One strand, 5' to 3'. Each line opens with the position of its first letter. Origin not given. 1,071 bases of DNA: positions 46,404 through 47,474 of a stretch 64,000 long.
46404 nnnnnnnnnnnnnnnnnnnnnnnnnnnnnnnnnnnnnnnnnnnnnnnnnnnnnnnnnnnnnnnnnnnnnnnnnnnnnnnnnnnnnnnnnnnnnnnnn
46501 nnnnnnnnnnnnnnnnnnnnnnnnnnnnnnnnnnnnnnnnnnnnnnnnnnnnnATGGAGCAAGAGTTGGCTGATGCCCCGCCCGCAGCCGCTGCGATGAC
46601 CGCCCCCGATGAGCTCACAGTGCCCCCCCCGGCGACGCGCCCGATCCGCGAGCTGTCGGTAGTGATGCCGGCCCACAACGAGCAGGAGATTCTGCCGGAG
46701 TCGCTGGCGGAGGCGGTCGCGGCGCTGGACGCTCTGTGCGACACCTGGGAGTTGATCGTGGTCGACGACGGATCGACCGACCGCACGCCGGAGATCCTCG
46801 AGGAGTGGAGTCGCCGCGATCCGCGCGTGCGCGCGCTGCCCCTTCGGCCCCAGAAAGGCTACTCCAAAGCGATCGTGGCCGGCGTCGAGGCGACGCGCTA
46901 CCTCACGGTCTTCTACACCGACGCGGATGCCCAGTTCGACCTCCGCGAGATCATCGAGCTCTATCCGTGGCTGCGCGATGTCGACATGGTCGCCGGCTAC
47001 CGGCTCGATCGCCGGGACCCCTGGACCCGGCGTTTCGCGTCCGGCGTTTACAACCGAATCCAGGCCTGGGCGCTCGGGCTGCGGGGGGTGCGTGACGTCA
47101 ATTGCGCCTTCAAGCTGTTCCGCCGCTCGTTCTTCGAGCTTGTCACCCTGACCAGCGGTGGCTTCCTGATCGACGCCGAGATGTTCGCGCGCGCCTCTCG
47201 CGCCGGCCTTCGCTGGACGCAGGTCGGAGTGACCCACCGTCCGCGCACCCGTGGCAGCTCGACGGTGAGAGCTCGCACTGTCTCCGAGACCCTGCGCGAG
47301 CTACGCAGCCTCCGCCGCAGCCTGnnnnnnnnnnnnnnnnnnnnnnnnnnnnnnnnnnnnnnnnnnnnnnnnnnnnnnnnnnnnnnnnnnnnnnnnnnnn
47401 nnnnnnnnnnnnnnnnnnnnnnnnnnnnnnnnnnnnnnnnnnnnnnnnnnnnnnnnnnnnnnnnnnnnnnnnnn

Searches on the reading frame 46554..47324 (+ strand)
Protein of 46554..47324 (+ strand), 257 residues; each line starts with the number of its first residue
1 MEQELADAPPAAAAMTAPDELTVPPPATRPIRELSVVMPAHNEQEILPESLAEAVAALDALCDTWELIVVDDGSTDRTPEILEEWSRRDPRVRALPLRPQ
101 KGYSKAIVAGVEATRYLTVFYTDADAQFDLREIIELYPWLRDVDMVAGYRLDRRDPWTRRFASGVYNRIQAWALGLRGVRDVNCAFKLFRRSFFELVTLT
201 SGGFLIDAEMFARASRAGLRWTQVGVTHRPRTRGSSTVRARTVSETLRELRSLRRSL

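Call 58: search_protein_families(library=pfam, proteins=[window:46554-47324:+], max_evalue=0.00001)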
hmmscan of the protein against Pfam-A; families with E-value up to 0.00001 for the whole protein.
window:46554-47324:+ (257 aa): 1 family
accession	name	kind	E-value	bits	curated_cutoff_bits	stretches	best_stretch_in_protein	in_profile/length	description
PF00535.33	Glycos_transf_2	-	1.5e-25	90.5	23.3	1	35-195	1-165/168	Glycosyl transferase family 2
